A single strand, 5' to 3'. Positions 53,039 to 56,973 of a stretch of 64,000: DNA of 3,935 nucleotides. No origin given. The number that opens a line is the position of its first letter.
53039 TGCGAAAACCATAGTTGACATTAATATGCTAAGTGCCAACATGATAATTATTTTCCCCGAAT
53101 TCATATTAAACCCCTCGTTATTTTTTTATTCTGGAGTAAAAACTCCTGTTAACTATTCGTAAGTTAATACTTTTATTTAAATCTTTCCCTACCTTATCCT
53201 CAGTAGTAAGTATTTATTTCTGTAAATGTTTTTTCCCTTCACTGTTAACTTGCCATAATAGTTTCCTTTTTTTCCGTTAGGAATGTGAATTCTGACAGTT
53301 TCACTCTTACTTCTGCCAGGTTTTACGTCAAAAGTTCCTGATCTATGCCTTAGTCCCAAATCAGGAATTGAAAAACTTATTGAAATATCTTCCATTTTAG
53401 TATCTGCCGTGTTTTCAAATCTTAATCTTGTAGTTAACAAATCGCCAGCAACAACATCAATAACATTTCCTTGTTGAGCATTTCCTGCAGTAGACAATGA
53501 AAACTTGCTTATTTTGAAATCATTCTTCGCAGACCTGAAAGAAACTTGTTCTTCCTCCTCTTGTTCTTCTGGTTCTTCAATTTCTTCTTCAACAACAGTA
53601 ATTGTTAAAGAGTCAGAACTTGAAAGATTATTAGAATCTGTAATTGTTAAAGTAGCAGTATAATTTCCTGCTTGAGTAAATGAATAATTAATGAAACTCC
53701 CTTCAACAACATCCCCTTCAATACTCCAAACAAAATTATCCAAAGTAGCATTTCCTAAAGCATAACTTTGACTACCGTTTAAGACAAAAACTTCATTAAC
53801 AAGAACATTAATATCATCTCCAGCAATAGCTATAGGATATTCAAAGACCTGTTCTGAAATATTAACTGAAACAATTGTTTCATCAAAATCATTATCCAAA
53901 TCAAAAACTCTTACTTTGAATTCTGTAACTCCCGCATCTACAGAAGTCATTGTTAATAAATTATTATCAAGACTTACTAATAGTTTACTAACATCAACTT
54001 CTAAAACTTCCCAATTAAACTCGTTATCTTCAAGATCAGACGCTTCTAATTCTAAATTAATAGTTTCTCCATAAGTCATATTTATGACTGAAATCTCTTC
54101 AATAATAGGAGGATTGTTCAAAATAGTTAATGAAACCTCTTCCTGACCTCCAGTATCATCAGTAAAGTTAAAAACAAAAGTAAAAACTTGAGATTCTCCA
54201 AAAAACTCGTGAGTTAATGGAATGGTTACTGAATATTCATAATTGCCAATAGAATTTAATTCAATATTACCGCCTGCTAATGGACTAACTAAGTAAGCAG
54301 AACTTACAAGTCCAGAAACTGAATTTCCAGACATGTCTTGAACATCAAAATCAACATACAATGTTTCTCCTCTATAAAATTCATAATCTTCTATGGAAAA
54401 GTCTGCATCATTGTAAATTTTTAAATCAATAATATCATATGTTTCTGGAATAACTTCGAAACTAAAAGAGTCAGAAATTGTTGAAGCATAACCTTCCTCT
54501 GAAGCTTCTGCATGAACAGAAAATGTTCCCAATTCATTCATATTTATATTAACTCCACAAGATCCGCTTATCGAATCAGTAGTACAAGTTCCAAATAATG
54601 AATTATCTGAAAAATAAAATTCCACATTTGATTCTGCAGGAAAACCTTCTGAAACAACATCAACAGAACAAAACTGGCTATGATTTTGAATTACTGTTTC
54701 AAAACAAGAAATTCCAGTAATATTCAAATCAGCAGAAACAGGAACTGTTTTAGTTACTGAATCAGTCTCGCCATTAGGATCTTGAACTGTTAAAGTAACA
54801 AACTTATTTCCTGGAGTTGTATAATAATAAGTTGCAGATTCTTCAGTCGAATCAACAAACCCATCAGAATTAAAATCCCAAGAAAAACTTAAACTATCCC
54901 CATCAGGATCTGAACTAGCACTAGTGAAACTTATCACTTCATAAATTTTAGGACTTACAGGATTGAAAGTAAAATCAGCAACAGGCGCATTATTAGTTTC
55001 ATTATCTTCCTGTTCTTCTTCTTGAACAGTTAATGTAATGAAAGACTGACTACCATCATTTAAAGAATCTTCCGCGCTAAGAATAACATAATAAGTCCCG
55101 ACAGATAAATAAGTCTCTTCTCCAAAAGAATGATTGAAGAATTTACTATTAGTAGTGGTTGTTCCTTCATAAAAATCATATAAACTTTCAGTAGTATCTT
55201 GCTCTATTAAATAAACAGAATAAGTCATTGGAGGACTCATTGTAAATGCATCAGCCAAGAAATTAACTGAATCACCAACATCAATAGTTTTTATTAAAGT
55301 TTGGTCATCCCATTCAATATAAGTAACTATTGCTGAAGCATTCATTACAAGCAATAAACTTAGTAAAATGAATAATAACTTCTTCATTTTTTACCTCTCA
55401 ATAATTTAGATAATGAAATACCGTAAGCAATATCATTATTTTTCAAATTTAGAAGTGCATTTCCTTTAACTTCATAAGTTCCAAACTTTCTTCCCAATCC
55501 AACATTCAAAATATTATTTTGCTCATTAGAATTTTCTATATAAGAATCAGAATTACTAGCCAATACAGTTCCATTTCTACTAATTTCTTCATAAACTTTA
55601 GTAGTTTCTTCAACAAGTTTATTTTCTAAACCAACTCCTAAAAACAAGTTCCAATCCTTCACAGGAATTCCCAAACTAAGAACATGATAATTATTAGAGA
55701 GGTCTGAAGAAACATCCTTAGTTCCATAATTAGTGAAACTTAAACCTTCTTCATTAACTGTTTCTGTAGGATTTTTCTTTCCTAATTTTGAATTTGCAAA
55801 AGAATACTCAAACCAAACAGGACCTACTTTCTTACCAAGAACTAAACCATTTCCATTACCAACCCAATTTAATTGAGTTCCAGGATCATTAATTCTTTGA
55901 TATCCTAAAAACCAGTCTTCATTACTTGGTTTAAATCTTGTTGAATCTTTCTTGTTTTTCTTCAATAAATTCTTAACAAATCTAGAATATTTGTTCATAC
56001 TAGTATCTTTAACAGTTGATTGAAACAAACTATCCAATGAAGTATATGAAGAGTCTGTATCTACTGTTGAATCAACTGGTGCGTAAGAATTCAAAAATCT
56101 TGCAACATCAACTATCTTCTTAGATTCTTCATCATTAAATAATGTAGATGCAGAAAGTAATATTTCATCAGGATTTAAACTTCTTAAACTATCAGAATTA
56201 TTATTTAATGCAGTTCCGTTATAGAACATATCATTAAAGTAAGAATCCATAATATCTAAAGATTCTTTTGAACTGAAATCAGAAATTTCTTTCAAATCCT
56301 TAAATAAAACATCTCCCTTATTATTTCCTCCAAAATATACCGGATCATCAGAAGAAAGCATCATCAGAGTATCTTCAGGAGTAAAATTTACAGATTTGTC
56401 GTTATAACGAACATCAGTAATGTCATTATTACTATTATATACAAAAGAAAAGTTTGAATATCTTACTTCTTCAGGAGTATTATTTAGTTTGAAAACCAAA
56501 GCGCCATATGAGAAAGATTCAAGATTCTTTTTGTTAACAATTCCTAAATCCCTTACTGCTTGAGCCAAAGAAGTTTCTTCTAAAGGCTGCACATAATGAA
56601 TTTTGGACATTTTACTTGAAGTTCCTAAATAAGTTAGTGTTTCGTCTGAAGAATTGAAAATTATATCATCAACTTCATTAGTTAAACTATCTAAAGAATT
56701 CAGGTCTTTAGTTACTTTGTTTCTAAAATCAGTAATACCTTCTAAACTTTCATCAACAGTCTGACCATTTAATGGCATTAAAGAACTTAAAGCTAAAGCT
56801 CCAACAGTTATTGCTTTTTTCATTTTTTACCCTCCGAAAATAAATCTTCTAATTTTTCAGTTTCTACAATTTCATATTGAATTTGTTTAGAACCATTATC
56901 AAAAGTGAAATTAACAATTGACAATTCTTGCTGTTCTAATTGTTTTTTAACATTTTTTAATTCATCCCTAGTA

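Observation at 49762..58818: Six-gene operon led by a ParA/MinD-like ATPase and encoding only exported or surface proteins: a candidate novel cell-surface assembly system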

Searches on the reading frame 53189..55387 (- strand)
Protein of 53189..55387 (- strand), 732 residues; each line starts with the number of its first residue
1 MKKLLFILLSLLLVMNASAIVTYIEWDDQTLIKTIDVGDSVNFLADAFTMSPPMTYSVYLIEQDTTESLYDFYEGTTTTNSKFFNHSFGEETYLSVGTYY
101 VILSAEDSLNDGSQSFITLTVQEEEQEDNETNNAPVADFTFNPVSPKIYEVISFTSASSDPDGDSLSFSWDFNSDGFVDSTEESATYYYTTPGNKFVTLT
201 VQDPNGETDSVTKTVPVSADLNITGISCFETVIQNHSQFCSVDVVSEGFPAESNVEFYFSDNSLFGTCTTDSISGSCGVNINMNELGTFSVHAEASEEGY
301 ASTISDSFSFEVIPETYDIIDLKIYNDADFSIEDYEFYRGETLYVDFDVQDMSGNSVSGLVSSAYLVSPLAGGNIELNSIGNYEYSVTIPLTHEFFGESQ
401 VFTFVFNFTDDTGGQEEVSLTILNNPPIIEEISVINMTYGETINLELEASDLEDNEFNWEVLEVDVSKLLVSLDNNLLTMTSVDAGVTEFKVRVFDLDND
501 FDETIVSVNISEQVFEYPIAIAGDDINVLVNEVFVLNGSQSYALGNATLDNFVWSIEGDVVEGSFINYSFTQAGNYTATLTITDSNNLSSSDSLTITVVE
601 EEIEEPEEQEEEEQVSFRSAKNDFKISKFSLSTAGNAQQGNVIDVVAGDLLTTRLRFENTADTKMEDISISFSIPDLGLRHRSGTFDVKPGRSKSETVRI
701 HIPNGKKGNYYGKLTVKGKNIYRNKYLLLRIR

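Call 3: search_protein_families(library=pfam, proteins=[window:53189-55387:-], max_evalue=0.1)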
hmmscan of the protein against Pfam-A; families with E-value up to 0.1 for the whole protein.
window:53189-55387:- (732 aa): 9 families
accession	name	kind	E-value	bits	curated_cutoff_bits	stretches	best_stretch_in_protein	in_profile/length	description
PF18911.6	PKD_4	-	8.2e-23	80.7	27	2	132-216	1-82/85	PKD domain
PF00801.26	PKD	-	2.5e-14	53.5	23.5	3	153-214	18-78/80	PKD domain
PF22352.2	K319L-like_PKD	-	7.6e-08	32.7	27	1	522-598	1-84/84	K319L-like, PKD domain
PF17963.7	Big_9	-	6.7e-07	30.6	23.6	1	132-215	1-88/89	Bacterial Ig domain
PF16820.11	PKD_3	-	0.00067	19.9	26.3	0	546-581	29-65/68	PKD-like domain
PF02765.23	POT1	-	0.00081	19.6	29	1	565-621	25-81/140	Telomeric single stranded DNA binding POT1/CDC13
PF21027.3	Sde0182_C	-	0.0013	19.7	27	1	155-202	6-50/83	Cellulose-binding protein Sde0182, C-terminal domain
PF05345.18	He_PIG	-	0.0072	17.2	24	1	571-598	68-95/96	Putative Ig domain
PF10633.15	NPCBM_assoc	-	0.024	15.3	24.4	0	647-715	3-74/78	NPCBM-associated, NEW3 domain of alpha-galactosidase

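Call 4: search_protein_families(library=ncbifam, proteins=[window:53189-55387:-], max_evalue=0.1)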
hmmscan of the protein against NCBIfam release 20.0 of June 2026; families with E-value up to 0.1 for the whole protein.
window:53189-55387:- (732 aa): 1 family
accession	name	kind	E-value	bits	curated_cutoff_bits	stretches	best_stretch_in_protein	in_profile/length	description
TIGR03660.1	T1SS_rpt_143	domain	0.011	15.6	66.05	0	375-438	60-125/143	T1SS-143 repeat domain-containing protein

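Call 57: search_protein_families(library=padloc, proteins=[window:53189-55387:-], max_evalue=0.01)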
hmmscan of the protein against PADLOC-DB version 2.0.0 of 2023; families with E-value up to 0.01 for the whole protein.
window:53189-55387:- (732 aa): 0 families

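Call 75: search_protein_families(library=phrogs, proteins=[window:53189-55387:-], max_evalue=0.01)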
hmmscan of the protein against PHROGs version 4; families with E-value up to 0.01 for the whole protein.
window:53189-55387:- (732 aa): 0 families

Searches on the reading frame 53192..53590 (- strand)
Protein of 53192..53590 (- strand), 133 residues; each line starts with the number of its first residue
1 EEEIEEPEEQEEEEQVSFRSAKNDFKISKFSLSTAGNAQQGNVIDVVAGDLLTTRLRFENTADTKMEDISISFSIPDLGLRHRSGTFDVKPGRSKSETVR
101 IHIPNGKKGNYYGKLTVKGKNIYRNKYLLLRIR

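Call 34: search_protein_families(library=pfam, proteins=[window:53192-53590:-], max_evalue=5)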
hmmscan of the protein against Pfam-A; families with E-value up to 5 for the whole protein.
window:53192-53590:- (133 aa): 2 families
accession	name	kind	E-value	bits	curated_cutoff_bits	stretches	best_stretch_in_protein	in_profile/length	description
PF10633.15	NPCBM_assoc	-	0.0034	18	24.4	1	48-116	3-74/78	NPCBM-associated, NEW3 domain of alpha-galactosidase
PF11614.14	FixG_C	-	0.15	12.7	25.6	1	56-108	37-90/119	IG-like fold at C-terminal of FixG, putative oxidoreductase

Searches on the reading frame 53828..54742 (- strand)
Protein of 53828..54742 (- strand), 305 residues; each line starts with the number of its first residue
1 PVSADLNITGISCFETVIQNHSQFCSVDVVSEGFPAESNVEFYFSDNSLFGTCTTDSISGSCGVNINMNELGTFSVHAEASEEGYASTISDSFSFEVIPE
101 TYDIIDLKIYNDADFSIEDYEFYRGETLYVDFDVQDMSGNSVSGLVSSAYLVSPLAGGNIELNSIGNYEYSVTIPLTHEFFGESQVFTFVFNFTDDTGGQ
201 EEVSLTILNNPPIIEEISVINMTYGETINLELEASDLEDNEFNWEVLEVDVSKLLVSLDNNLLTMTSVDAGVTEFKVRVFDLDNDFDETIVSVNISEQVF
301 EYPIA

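Call 34: search_protein_families(library=pfam, proteins=[window:53828-54742:-], max_evalue=5)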
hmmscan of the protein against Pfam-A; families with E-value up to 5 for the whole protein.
window:53828-54742:- (305 aa): 2 families
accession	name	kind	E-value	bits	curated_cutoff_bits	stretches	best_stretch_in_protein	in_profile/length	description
PF17963.7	Big_9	-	0.00032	22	23.6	2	130-207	21-88/89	Bacterial Ig domain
PF22352.2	K319L-like_PKD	-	0.026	15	27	1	230-295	14-84/84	K319L-like, PKD domain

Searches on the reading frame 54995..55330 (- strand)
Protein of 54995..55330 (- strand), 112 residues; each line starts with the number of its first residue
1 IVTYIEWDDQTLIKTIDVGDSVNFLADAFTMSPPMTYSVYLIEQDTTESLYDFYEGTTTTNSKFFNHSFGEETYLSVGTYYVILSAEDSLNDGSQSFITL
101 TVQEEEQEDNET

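Call 34: search_protein_families(library=pfam, proteins=[window:54995-55330:-], max_evalue=5)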
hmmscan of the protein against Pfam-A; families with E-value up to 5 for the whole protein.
window:54995-55330:- (112 aa): 1 family
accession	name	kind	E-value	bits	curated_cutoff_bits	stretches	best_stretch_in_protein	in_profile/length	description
PF00801.26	PKD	-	0.0026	18.2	23.5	1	41-94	23-73/80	PKD domain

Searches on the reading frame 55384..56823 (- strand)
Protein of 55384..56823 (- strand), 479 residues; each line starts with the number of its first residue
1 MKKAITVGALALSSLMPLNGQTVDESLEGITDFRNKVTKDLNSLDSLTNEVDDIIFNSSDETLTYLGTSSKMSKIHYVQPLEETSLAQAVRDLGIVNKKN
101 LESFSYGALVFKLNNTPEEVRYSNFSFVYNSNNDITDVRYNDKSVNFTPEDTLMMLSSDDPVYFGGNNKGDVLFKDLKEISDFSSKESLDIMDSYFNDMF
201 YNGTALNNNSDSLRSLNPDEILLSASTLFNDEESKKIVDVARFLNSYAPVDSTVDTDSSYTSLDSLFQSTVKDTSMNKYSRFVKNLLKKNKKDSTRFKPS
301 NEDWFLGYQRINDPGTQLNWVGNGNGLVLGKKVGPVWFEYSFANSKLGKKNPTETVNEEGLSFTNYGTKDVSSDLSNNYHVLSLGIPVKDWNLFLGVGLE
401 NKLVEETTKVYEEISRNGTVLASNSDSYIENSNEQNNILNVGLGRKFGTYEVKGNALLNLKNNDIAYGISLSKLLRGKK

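Call 3: search_protein_families(library=pfam, proteins=[window:55384-56823:-], max_evalue=0.1)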
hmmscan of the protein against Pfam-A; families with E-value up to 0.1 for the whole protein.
window:55384-56823:- (479 aa): 1 family
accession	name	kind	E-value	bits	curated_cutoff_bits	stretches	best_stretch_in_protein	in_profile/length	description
PF18684.6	PlyB_C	-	0.035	14.3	27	1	181-258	69-146/173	Pleurotolysin B C-terminal domain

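Call 4: search_protein_families(library=ncbifam, proteins=[window:55384-56823:-], max_evalue=0.1)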
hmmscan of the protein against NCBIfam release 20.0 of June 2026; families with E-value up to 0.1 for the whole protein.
window:55384-56823:- (479 aa): 2 families
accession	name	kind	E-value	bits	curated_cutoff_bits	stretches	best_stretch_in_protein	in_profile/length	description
NF051443.1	NheC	equivalog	0.021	14.1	420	1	19-66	160-206/352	non-hemolytic enterotoxin subunit C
NF051442.1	NheB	equivalog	0.037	13.1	500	1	2-55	155-208/398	non-hemolytic enterotoxin subunit B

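Call 14: find_homologous_proteins(query=window:55384-56823:-, max_evalue=0.001)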
Query window:55384-56823:- (479 aa): 3 proteins with E <= 0.001 among 8000 candidates.
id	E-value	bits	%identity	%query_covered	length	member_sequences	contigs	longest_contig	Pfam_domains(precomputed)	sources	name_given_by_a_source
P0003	0.0e+0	1035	100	100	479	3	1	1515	-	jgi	-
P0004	3.3e-219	747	72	100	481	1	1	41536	-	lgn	-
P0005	3.9e-167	575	58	100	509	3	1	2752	-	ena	-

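Call 17: find_encoding_contigs(protein=P0005, flank=5000, max_places=4)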
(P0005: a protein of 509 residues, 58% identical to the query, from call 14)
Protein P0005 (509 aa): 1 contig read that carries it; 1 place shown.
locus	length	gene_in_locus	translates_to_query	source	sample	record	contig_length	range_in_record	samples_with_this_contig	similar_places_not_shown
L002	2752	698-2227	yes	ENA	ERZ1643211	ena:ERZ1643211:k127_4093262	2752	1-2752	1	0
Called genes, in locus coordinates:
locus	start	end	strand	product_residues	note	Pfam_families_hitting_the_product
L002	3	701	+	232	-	?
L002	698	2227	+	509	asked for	-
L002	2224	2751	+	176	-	?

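Call 27: find_related_loci(query=A3, collection=metagenome_contigs, flank=10000)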
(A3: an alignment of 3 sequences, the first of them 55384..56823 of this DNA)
Query A3 (479 aa) in metagenome_contigs; peptide patterns used: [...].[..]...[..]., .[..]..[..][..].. (x = any residue, [..] = any of these).
600 stretches matched a pattern (row limit reached: there are more); 1 encode a relative of the query (tblastn E <= 1e-3); 1 distinct loci.
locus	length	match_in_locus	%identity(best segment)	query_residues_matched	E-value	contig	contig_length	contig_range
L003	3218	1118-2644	59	1-479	0e+0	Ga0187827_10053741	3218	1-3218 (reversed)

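Call 28: find_related_loci(query=A3, collection=genome_contigs, flank=10000)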
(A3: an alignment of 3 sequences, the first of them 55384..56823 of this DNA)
Query A3 (479 aa) in genome_contigs; peptide patterns used: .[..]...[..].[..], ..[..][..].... (x = any residue, [..] = any of these).
416 stretches matched a pattern, but none encodes a relative of the query by tblastn (E <= 1e-3).

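Call 32: find_homologous_proteins(query=A3, max_evalue=0.01)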
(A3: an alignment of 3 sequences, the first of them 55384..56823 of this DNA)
Query A3 (3 sequences) (479 aa, profile of the alignment): 3 proteins with E <= 0.01 among 8000 candidates.
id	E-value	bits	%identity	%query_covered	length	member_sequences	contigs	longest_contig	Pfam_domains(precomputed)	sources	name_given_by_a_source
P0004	3.1e-285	965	72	100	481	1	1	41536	-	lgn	-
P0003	2.3e-283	958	100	100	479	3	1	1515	-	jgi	-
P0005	2.8e-273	925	58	100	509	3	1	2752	-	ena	-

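Call 33: search_solved_structures(query=A3, max_evalue=10, show_alignments=0)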
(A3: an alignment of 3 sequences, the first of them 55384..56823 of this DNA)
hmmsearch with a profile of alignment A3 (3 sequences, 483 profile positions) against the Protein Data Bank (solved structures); distinct sequences matched with E-value up to 10: 0.

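Call 43: predict_structure(alignment_id=A3)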
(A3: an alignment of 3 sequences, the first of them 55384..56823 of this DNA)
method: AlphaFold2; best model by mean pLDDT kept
length: 479 residues; sequences in the alignment: 3
mean_pLDDT: 36.1   pTM: 0.31
mean pLDDT of the five models: 36.1, 30.9, 29.5, 28.1, 26.5
residues with pLDDT >= 90: 0; 70-90: 0; 50-70: 70; < 50: 409
segments of 3 or more residues with pLDDT < 50: 1-131, 133-135, 137-140, 142-304, 306-311, 313-327, 331-333, 344-358, 367-375, 390-393, 395-397, 403-409, 425-433, 441-447, 467-479
pLDDT, mean of each block of 10 residues (from residue 1): 21 28 32 33 29 28 21 21 28 30 24 32 42 47 38 24 23 30 30 29 25 32 33 38 29 24 24 27 31 26 45 39 43 50 46 45 45 46 49 49 48 60 50 50 49 52 50 38
secondary structure, 60 per line:
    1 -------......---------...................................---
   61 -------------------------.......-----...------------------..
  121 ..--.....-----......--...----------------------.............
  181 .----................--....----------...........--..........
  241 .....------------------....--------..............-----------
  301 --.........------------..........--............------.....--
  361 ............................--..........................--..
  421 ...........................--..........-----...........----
elements in order: H8-13 H23-57 H86-92 E119-122 E125-129 E135-140 E143-145 H168-181 H186-201 H204-207 H218-228 H231-245 H264-267 H276-289 E303-311 E324-333 E336-347 E354-358 E361-388 E391-416 E419-447 E450-459 E465-475

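Call 47: fold_search(model_id=the predicted structure, library=pdb)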
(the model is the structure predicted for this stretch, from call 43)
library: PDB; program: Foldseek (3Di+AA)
matches with E <= 10: 1188; with E <= 0.001: 19
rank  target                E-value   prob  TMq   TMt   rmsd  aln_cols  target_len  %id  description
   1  9fzd_A                1.7e-05  1.00  0.18  0.43  11.3       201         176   11  Structure of OmpA-long in complex with nanobody Nb39 (released 2024-07-17)
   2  1bxw                  4.9e-05  1.00  0.21  0.52  11.1       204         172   12  OUTER MEMBRANE PROTEIN A (OMPA) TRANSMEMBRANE DOMAIN (released 1998-10-14)
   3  4ctd_B                7.8e-05  0.93  0.11  0.19  21.6       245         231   12  X-ray structure of an engineered OmpG loop6-deletion (released 2014-08-13)
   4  2n2l_MODEL_1_A        1.7e-04  1.00  0.24  0.66   7.8       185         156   11  NMR structure of yersinia pestis ail (attachment invasion locus) in decylphosphocholine micelles calculated wi (released 2015-07-22)
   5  9nh2_A                1.7e-04  1.00  0.21  0.40  10.3       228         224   12  In situ cryo-EM structure of porin III of the Legionella Dot/Icm T4SS machine (released 2025-09-17)
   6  7xw0_B                2.2e-04  0.82  0.12  0.18  25.9       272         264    8  Crystal structure of pOmpT (released 2023-05-31)
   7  7eqm_A                3.2e-04  0.92  0.11  0.15  19.6       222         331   10  Apo Truncated VhChiP (Delta 1-19) (released 2022-08-10)
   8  5mdo_A                3.7e-04  0.90  0.11  0.15  19.7       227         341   10  Crystal structure of in vitro folded Chitoporin VhChip from Vibrio harveyi (crystal form I) (released 2017-12-20)
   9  4ctd_A                3.7e-04  0.82  0.11  0.19  21.9       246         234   12  X-ray structure of an engineered OmpG loop6-deletion (released 2014-08-13)
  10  1qj9                  4.4e-04  1.00  0.22  0.61   8.3       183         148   11  CRYSTAL STRUCTURE OF THE OUTER MEMBRANE PROTEIN OMPX FROM ESCHERICHIA COLI (released 1999-10-06)
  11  3fyx                  4.4e-04  0.69  0.10  0.14  23.9       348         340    8  The Structure of OmpF porin with a synthetic dibenzo-18-crown-6 as modulator (released 2009-06-30)
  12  1p4t                  5.1e-04  1.00  0.19  0.49   9.1       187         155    7  Crystal structure of Neisserial surface protein A (NspA) (released 2003-07-22)
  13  1qjp                  7.0e-04  1.00  0.20  0.61   9.9       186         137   12  HIGH RESOLUTION STRUCTURE OF THE OUTER MEMBRANE PROTEIN A (OMPA) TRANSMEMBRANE DOMAIN (released 2000-06-30)
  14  7xw0_A                7.0e-04  0.75  0.13  0.20  26.0       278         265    7  Crystal structure of pOmpT (released 2023-05-31)
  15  3nsg_A                7.8e-04  0.96  0.12  0.17  17.7       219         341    8  Crystal Structure of OmpF, an Outer Membrane Protein from Salmonella typhi (released 2011-07-13)
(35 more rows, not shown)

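Call 57: search_protein_families(library=padloc, proteins=[window:55384-56823:-], max_evalue=0.01)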
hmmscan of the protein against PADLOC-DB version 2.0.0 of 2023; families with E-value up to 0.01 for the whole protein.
window:55384-56823:- (479 aa): 0 families

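Call 75: search_protein_families(library=phrogs, proteins=[window:55384-56823:-], max_evalue=0.01)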
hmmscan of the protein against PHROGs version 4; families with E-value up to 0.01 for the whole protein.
window:55384-56823:- (479 aa): 0 families

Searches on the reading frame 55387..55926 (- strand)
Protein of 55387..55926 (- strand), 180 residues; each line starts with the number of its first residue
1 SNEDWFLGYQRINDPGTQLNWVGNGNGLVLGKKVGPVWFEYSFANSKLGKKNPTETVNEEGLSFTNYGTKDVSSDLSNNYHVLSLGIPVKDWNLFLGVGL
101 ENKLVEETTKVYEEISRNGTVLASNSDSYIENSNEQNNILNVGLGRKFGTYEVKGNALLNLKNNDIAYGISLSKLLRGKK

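Call 34: search_protein_families(library=pfam, proteins=[window:55387-55926:-], max_evalue=5)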
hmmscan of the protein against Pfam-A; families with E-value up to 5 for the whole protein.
window:55387-55926:- (180 aa): 1 family
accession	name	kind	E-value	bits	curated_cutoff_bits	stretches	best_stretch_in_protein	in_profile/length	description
PF10909.13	DUF2682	-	0.05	14.2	33.3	1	77-126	23-71/88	Protein of unknown function (DUF2682)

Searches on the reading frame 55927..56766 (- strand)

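Call 34: search_protein_families(library=pfam, proteins=[window:55927-56766:-], max_evalue=5)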
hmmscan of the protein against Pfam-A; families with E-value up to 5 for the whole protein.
window:55927-56766:- (280 aa): 1 family
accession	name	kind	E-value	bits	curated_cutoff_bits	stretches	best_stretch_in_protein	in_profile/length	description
PF18684.6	PlyB_C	-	0.014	15.6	27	1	161-239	68-146/173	Pleurotolysin B C-terminal domain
